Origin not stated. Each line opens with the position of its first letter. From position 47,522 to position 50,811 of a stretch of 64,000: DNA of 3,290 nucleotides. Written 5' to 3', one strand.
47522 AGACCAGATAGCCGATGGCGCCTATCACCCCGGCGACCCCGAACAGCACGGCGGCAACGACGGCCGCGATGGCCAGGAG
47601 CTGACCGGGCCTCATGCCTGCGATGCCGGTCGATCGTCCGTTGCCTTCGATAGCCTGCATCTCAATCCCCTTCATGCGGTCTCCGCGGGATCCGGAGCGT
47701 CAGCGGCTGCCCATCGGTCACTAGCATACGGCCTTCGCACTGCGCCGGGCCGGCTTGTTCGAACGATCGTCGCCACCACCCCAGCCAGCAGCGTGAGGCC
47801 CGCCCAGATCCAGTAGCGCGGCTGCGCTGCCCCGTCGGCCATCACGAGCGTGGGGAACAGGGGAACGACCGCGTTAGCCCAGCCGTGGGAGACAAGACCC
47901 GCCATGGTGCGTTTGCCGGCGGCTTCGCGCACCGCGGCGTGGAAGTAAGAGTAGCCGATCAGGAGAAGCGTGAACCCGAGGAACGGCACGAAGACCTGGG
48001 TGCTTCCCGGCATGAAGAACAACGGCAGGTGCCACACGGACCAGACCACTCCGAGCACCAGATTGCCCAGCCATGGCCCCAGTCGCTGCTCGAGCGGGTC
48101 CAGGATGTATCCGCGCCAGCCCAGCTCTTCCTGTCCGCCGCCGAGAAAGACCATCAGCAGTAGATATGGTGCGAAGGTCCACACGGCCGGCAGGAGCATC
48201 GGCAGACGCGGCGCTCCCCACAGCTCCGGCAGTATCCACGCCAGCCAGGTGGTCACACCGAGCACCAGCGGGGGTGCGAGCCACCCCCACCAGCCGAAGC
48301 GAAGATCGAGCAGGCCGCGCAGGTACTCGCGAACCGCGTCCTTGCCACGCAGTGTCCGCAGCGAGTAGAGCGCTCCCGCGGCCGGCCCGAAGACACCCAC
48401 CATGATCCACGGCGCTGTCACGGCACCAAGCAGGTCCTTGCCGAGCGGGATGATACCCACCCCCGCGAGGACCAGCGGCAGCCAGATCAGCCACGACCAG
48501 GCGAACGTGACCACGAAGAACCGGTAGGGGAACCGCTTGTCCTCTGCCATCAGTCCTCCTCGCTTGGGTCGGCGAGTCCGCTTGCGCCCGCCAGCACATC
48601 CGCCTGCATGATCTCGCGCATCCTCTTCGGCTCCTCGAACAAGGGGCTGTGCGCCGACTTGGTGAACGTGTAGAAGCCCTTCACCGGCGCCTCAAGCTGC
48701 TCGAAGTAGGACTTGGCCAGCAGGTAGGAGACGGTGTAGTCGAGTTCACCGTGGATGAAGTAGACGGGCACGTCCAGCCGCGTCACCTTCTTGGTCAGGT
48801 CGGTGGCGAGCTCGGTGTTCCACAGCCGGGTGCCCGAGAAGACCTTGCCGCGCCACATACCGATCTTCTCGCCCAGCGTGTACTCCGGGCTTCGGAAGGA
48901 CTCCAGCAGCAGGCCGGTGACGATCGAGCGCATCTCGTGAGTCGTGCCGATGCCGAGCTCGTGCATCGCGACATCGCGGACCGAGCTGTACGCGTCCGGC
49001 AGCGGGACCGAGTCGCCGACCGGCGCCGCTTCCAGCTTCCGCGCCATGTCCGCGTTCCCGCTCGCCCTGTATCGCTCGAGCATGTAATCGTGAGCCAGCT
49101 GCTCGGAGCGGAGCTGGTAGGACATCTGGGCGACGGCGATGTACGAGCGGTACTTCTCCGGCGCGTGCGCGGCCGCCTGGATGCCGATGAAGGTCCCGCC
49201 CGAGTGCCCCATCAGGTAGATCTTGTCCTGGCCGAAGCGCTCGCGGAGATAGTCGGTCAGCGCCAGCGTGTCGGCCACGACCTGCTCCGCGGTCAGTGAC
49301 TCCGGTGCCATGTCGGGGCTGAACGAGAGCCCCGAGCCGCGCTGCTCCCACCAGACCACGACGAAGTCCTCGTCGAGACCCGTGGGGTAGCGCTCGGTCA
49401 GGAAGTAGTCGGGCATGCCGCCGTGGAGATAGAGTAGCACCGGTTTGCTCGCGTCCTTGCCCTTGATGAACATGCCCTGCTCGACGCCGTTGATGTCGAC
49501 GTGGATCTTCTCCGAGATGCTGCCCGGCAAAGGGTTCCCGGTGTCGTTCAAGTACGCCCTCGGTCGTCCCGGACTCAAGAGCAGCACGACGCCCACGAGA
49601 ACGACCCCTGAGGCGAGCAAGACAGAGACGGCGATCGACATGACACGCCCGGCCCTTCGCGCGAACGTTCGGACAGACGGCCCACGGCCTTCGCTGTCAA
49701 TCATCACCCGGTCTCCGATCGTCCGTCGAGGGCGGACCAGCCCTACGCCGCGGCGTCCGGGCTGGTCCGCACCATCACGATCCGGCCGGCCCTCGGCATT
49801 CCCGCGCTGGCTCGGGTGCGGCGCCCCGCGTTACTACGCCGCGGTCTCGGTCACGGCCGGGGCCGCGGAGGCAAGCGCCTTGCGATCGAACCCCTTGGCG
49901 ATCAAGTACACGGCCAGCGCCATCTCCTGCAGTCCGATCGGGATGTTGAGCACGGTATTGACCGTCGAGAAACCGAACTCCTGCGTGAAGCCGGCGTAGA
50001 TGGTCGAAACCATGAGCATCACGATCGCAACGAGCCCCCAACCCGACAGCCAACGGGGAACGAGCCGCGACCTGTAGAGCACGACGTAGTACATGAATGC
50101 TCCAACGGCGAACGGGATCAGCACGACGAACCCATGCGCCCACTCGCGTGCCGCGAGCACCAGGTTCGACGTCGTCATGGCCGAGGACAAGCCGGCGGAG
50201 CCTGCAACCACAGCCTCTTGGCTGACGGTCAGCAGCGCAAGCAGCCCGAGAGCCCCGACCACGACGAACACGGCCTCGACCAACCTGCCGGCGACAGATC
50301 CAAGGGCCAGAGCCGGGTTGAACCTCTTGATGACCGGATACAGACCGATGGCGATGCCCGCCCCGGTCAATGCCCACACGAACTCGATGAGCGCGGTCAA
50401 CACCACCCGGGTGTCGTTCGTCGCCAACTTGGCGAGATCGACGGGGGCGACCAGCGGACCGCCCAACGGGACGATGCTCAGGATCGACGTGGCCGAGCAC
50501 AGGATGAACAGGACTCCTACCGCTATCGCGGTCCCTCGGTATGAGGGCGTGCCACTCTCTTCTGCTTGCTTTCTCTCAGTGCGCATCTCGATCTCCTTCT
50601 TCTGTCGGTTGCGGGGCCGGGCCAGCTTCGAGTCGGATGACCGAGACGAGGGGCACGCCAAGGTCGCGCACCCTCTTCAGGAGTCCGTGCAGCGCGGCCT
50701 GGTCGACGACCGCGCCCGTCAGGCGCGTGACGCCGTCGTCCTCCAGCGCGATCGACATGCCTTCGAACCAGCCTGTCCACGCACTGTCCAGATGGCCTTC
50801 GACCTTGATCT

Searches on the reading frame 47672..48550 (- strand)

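Call 21: search_protein_families(library=pfam, proteins=[window:47672-48550:-], max_evalue=0.001)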
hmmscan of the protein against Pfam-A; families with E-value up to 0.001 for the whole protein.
window:47672-48550:- (292 aa): 1 family
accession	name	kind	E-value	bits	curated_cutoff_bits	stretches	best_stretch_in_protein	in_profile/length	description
PF02517.21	Rce1-like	-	3.1e-10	40.7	22.4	1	125-227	3-92/93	Type II CAAX prenyl endopeptidase Rce1-like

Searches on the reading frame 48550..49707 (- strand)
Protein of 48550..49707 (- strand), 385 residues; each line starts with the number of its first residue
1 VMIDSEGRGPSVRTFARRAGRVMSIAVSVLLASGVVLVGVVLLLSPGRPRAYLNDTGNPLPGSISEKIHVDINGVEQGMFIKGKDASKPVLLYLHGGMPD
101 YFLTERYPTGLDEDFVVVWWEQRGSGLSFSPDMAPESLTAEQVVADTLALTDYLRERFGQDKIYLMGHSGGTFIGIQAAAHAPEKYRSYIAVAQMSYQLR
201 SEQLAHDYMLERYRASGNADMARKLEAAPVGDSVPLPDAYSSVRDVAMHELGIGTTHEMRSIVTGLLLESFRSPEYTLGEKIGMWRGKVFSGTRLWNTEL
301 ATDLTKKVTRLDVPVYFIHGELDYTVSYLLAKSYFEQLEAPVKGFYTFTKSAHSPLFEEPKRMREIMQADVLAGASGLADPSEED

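Call 21: search_protein_families(library=pfam, proteins=[window:48550-49707:-], max_evalue=0.001)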
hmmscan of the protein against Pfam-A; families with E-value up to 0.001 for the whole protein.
window:48550-49707:- (385 aa): 5 families
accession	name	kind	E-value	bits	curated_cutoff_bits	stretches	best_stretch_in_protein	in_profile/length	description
PF12146.15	Hydrolase_4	-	5.7e-15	55.7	27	1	112-195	29-110/239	Serine aminopeptidase, S33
PF00561.26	Abhydrolase_1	-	9.1e-12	45.6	25.8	1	89-227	1-141/245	alpha/beta hydrolase fold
PF00326.27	Peptidase_S9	-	4.2e-09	36.6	22.6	1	112-220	12-123/213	Prolyl oligopeptidase family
PF12697.13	Abhydrolase_6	-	8.7e-09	36.8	26.3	1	91-364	1-215/217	Alpha/beta hydrolase family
PF02230.22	Abhydrolase_2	-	0.00048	20.5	23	0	290-356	136-202/217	Phospholipase/Carboxylesterase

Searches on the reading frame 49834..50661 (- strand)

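Call 21: search_protein_families(library=pfam, proteins=[window:49834-50661:-], max_evalue=0.001)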
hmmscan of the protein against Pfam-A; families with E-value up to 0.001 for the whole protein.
window:49834-50661:- (275 aa): 1 family
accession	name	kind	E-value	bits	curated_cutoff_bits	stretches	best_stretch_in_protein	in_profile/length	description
PF14329.11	DUF4386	-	3.7e-37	128.7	27.6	1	48-257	2-210/210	Domain of unknown function (DUF4386)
